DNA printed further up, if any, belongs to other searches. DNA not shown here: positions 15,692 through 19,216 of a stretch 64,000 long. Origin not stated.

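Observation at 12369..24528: Tightly coupled operon of three giant secreted proteins (~4,000 aa in 12.2 kb) with no recognisable overall family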

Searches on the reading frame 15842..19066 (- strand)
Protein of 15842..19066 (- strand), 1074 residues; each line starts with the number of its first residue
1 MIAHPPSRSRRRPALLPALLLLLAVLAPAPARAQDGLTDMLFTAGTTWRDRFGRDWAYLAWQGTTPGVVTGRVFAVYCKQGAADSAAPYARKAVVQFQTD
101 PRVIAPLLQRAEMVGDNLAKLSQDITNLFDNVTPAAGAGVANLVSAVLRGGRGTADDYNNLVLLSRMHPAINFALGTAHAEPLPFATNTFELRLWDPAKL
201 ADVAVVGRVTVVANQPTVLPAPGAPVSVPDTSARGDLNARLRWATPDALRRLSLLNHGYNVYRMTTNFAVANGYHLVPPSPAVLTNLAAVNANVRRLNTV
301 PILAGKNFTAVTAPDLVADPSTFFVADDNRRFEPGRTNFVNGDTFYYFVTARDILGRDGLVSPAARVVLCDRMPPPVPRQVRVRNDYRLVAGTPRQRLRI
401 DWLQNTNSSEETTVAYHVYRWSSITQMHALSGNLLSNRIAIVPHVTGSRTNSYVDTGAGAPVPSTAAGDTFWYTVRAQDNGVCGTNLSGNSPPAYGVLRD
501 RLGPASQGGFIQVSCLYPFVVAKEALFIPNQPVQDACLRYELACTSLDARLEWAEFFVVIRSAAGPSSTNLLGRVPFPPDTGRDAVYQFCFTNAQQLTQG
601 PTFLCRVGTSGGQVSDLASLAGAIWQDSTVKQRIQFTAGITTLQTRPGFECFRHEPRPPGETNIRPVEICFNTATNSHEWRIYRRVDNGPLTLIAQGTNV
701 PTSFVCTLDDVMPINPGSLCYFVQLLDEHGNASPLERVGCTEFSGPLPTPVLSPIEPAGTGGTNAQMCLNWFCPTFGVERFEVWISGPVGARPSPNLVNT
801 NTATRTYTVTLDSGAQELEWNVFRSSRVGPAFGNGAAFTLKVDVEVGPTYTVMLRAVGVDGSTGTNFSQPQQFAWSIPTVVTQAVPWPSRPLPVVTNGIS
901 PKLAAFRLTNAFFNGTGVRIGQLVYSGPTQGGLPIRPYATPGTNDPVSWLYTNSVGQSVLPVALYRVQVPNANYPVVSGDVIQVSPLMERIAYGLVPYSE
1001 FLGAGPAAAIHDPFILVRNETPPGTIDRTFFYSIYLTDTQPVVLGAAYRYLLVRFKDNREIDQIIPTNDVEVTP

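Call 4: search_protein_families(library=pfam, proteins=[window:15842-19066:-], max_evalue=0.1)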
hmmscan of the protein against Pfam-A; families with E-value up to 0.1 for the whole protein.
window:15842-19066:- (1074 aa): 0 families

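Call 5: search_protein_families(library=ncbifam, proteins=[window:15842-19066:-], max_evalue=0.1)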
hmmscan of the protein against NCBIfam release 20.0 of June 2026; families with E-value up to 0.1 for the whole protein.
window:15842-19066:- (1074 aa): 0 families

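Call 9: search_solved_structures(query=window:15842-19066:-, max_evalue=1)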
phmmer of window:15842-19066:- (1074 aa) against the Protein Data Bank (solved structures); distinct sequences matched with E-value up to 1: 0.

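Call 15: find_homologous_proteins(query=window:15842-19066:-)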
Query window:15842-19066:- (1074 aa): 474 proteins with E <= 0.001 among 8000 candidates; the best 120 are listed.
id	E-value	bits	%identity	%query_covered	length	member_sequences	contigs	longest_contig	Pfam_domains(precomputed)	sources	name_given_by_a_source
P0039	0.0e+0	2259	91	100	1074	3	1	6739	-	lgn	-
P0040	0.0e+0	2160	86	100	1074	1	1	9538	-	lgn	-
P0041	0.0e+0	1587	65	99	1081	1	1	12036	-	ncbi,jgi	ncbi:MAG: hypothetical protein QOF48_642 [Verrucomicrobiota bacterium]|jgi:hypothetical protein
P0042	1.2e-289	982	48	98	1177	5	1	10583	-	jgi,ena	-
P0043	3.2e-266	904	46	97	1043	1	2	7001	-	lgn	-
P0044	8.6e-266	903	44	98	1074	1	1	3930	-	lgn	-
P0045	4.0e-262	891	44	97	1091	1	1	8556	-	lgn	-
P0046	2.7e-261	888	43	98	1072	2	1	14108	-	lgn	-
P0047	4.1e-260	884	44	97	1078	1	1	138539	-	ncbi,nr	ncbi:MAG: hypothetical protein HZA90_07115 [Verrucomicrobia bacterium]|nr:hypothetical protein [Verr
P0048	1.3e-259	882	43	99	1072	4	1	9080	-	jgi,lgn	jgi:hypothetical protein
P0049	4.9e-259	881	45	97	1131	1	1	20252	-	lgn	-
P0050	7.0e-257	873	44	99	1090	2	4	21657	-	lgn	-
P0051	9.2e-257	873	43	99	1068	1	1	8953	-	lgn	-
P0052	5.0e-255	867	43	99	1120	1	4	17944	-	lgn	-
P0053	2.0e-253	862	43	98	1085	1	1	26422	-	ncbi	-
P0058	6.3e-252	857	43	97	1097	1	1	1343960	-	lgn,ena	-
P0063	2.4e-249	849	41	97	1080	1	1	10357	-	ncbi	-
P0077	2.7e-245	835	42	99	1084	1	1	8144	-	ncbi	-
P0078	5.6e-245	834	43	97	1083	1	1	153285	-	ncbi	-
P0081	1.5e-244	833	42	98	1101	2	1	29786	-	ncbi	-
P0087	5.0e-243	828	43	97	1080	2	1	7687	-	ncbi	-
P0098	3.8e-241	821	42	97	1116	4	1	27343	-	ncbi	-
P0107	9.3e-239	813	41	98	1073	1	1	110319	-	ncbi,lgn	-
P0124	7.8e-235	800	41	96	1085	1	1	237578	-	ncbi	-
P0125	1.2e-234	800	41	98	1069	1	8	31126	-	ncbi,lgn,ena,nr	ncbi:MAG: hypothetical protein ISS31_09045 [Kiritimatiellae bacterium]|nr:hypothetical protein [Kiri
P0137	2.2e-232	792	42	98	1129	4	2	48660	-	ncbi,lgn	-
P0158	1.3e-219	750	40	99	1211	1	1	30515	-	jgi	-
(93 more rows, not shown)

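Call 16: find_encoding_contigs(protein=P0125, flank=10000, max_places=1)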
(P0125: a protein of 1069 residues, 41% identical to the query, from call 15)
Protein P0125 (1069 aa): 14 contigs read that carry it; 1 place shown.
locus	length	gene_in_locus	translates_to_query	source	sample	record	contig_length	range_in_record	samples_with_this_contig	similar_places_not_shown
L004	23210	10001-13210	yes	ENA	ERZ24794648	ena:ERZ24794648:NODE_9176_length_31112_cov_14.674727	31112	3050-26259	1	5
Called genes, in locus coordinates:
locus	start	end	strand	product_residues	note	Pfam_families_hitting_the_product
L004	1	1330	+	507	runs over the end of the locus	PF13231:PMT_2 (weak)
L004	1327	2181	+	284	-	PF02424:ApbE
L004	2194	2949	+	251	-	PF00535:Glycos_transf_2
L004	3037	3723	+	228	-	PF01791:DeoC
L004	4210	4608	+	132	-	-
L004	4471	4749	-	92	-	-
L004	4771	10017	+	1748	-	-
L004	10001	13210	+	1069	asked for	-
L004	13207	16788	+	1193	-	PF18884:TSP3_bac (faint)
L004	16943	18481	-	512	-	PF00493:MCM (faint), PF05362:Lon_C (weak), PF13541:ChlI, PF05496:RuvB_N (faint), PF00158:Sigma54_activat (faint), PF01078:Mg_chelatase, PF07728:AAA_5, PF13335:Mg_chelatase_C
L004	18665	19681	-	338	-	PF03331:LpxC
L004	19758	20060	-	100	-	-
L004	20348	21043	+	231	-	-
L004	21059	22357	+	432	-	PF00330:Aconitase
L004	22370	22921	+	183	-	PF00694:Aconitase_C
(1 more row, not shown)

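Call 17: find_encoding_contigs(protein=P0058, flank=10000, max_places=1)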
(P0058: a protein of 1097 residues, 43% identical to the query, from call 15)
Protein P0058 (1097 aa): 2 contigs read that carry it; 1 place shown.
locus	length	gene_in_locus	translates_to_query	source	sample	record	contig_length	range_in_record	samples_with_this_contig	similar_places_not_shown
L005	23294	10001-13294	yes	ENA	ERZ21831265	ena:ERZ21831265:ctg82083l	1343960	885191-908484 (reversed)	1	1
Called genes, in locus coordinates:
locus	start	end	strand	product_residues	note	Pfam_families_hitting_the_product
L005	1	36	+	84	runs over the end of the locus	PF01192:RNA_pol_Rpb6 (weak)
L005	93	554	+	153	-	PF01668:SmpB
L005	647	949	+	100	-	PF02617:ClpS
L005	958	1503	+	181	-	PF09438:DUF2017 (weak)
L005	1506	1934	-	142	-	PF02021:UPF0102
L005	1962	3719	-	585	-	PF00528:BPD_transp_1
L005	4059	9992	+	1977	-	PF20773:InhA-like_MAM (weak)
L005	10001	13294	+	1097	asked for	-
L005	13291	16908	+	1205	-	PF18884:TSP3_bac (weak)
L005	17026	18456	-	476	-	PF03118:RNA_pol_A_CTD, PF04545:Sigma70_r4 (weak)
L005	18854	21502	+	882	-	PF04542:Sigma70_r2, PF08281:Sigma70_r4_2, PF04545:Sigma70_r4 (faint)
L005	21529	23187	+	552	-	-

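Call 18: find_encoding_contigs(protein=P0158, flank=10000, max_places=1)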
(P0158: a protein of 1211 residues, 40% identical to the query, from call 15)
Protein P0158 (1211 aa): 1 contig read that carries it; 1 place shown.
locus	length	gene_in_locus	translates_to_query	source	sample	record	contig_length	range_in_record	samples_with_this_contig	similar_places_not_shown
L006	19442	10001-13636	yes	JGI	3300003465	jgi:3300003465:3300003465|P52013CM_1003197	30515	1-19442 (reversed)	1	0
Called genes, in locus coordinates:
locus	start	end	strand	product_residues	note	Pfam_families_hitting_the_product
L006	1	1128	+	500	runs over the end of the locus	PF00239:Resolvase, PF07508:Recombinase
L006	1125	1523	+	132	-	-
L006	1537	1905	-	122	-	-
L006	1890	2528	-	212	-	-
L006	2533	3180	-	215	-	-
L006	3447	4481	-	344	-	PF01261:AP_endonuc_2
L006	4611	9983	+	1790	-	-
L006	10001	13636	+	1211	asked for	-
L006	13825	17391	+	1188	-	PF18884:TSP3_bac (weak)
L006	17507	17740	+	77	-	PF13459:Fer4_15 (weak), PF13370:Fer4_13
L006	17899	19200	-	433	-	PF00994:MoCF_biosynth, PF18146:CinA_KH, PF02464:CinA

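Call 23: search_solved_structures(query=A1, max_evalue=1)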
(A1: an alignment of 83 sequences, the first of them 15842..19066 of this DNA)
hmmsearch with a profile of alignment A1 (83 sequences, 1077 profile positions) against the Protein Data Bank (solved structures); distinct sequences matched with E-value up to 1: 2.
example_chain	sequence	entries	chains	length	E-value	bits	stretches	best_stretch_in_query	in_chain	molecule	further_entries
2mtd_A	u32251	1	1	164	0.15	13.1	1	810-954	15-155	Decorin binding protein A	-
7ttm_A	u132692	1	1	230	0.89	10.5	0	379-440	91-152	Spike protein S1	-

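Call 28: find_related_loci(query=A1, collection=genome_contigs, flank=9000)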
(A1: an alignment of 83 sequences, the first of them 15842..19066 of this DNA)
Query A1 (1074 aa) in genome_contigs; peptide patterns used: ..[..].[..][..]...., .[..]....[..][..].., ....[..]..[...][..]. (x = any residue, [..] = any of these).
262 stretches matched a pattern; 231 encode a relative of the query (tblastn E <= 1e-3); the best 80 are kept; 80 distinct loci.
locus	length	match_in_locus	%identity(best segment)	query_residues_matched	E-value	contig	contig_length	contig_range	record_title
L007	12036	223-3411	65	9-1074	0e+0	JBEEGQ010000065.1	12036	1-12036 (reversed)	MAG: Verrucomicrobiota bacterium isolate BP_782 scaffold_1402291, whole genome shotgun sequence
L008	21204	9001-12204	44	15-1074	0e+0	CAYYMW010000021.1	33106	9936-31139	MAG TPA_asm: uncultured Verrucomicrobiota bacterium isolate binchicken_co269_135 genome assembly, contig: NODE_1123_leng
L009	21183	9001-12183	44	34-1072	0e+0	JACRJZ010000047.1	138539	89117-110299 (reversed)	MAG: Verrucomicrobia bacterium isolate NC_groundwater_1842_Pr3_B-0.1um_64_53 SR-2_scaffold_141_1020573, whole genome sho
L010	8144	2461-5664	42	10-1074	0e+0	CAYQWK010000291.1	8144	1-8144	MAG TPA_asm: uncultured Bifidobacteriaceae bacterium isolate SRP257259_co1_135 genome assembly, contig: NODE_14206_lengt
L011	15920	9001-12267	41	2-1072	0e+0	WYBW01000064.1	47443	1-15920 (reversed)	MAG: Verrucomicrobiia bacterium isolate VER1 k127_193573, whole genome shotgun sequence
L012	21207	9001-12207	42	32-1072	0e+0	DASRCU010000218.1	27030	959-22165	MAG TPA_asm: Verrucomicrobiia bacterium isolate SMAG_U9961 k141_374448, whole genome shotgun sequence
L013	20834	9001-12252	42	20-1072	0e+0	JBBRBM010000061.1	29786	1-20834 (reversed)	MAG: Verrucomicrobiota bacterium isolate Co_metawrap_2342 Cmw_2342_k141_145665_length_29786_cov_10.9825, whole genome sh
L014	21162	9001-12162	42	24-1072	0e+0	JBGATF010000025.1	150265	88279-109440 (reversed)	MAG: Limisphaerales bacterium isolate MAG_AAO_H10.62 AAOH10-62_opera_contig_576, whole genome shotgun sequence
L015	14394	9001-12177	41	20-1074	0e+0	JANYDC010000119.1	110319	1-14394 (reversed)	MAG: Pedosphaera sp. isolate 336R_metabinner_39 336R_k141_1734110, whole genome shotgun sequence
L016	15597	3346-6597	42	1-1074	0e+0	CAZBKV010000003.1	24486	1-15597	MAG TPA_asm: uncultured Verrucomicrobiota bacterium isolate binchicken_co123_309 genome assembly, contig: NODE_1207_leng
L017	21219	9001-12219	42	7-1074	0e+0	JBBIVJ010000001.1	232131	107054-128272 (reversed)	MAG: Verrucomicrobiales bacterium isolate ESF170215_bin_74 NODE_37_length_232131_cov_7.99979, whole genome shotgun seque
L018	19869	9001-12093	41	37-1061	0e+0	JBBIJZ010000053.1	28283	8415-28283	MAG: Verrucomicrobiales bacterium isolate ETS170220_bin_174 NODE_1930_length_28283_cov_22.338139, whole genome shotgun s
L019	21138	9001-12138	41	37-1072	0e+0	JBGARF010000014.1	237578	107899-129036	MAG: Limisphaerales bacterium isolate MAG_MBR_H10.46 MBRH10-46_opera_contig_211, whole genome shotgun sequence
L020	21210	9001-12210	41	33-1072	0e+0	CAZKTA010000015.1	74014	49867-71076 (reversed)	MAG TPA_asm: uncultured Verrucomicrobiota bacterium isolate binchicken_co40_24 genome assembly, contig: NODE_352_length_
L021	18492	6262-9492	42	19-1072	0e+0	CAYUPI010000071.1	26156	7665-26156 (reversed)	MAG TPA_asm: uncultured Verrucomicrobiota bacterium isolate binchicken_co185_233 genome assembly, contig: NODE_2400_leng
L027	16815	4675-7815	41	37-1074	0e+0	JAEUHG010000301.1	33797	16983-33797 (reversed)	MAG: Verrucomicrobiales bacterium isolate new MAG-11 k141_1525060, whole genome shotgun sequence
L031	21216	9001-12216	40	32-1074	0e+0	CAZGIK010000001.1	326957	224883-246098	MAG TPA_asm: uncultured Verrucomicrobiota bacterium isolate SRP319275_co3_32 genome assembly, contig: NODE_23_length_326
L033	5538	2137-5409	39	30-1074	0e+0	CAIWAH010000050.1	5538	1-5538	MAG: uncultured Verrucomicrobia bacterium isolate LaPlata_bin-1618 genome assembly, contig: bin-1618:050/411, whole geno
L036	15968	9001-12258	40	20-1074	0e+0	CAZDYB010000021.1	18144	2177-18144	MAG TPA_asm: uncultured Akkermansia sp. isolate SRP319275_co3_49 genome assembly, contig: NODE_3431_length_18144_cov_5.2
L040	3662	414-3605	39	37-1074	0e+0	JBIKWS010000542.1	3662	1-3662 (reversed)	MAG: Cyanophyceae cyanobacterium isolate ME2015-09-13_3300035666_group6_bin94 Rohwer_bin2692_scaffold_52303_c1, whole ge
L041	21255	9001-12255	37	12-1074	0e+0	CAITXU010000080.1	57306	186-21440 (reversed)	MAG: uncultured Verrucomicrobia bacterium isolate Kiruna_bin-02725 genome assembly, contig: bin-02725:080/298, whole gen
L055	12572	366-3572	37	15-1074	3e-179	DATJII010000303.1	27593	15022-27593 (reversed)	MAG TPA_asm: Candidatus Limnocylindria bacterium isolate SMAG_U15534 k141_1492408, whole genome shotgun sequence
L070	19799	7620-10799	38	37-1074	0e+0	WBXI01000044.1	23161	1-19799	MAG: Verrucomicrobia bacterium isolate Pedos-303 Ga0133913_10011689, whole genome shotgun sequence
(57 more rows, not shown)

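Call 29: predict_structure(alignment_id=A1)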
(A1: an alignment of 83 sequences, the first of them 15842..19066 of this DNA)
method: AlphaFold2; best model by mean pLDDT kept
length: 1074 residues; sequences in the alignment: 83
mean_pLDDT: 86.7   pTM: 0.51
mean pLDDT of the five models: 86.7, 85.8, 85.3, 84.6, 84.6
residues with pLDDT >= 90: 602; 70-90: 385; 50-70: 55; < 50: 32
segments of 3 or more residues with pLDDT < 50: 1-14, 30-36, 881-889
pLDDT, mean of each block of 10 residues (from residue 1): 37 50 58 54 93 94 84 95 94 95 95 93 88 78 91 80 90 94 95 95 93 94 93 75 94 89 96 97 95 91 91 91 89 77 94 93 94 89 87 84 90 94 93 91 95 92 85 95 86 88 81 92 91 81 91 93 82 87 83 82 92 88 84 94 85 81 88 88 88 87 83 83 88 88 84 92 89 87 94 90 86 90 90 86 94 90 86 85 43 81 90 89 77 66 87 92 96 90 92 78 70 90 79 93 94 89 94 88
secondary structure, 60 per line:
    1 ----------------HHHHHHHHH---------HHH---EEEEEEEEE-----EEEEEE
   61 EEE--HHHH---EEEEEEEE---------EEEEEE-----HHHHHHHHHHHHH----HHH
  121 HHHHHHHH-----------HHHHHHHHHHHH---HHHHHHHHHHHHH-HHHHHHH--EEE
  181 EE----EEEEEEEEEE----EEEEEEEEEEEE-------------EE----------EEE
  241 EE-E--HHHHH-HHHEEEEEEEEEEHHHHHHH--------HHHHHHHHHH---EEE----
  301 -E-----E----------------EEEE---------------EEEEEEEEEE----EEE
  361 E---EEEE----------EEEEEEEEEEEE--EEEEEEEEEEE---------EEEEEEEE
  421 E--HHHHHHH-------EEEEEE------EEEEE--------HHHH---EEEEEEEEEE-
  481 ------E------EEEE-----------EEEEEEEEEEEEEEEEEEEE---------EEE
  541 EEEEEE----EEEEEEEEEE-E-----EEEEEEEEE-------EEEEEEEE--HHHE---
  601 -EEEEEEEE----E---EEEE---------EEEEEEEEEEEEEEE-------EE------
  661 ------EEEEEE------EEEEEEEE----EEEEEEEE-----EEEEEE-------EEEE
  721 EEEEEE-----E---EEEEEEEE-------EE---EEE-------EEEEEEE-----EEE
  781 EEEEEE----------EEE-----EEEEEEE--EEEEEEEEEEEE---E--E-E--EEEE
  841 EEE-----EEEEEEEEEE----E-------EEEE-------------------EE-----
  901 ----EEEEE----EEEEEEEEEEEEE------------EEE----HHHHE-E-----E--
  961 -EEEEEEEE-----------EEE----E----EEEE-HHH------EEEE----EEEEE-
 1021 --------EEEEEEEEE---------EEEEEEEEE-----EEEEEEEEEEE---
elements in order (helices of 4 or more, strands of 3 or more residues): H17-25 E41-49 E55-63 H66-69 E73-80 E90-95 H101-113 H118-128 H140-151 H155-167 H169-175 E178-182 E187-196 E201-212 E238-242 H247-251 E256-265 H266-272 H281-290 E294-296 E325-328 E344-353 E358-361 E365-368 E379-390 E393-403 E413-421 H424-430 E438-443 E450-454 H463-466 E470-479 E494-497 E509-528 E538-546 E551-560 E568-576 E584-591 E602-609 E618-621 E631-645 E667-672 E679-686 E691-698 E704-709 E717-726 E736-743 E756-758 E766-772 E778-786 E797-799 E805-811 E814-825 E837-843 E849-858 E871-874 E905-909 E914-926 E939-941 H946-949 E962-969 E981-983 E993-996 E1007-1010 E1015-1019 E1029-1037 E1047-1055 E1061-1071
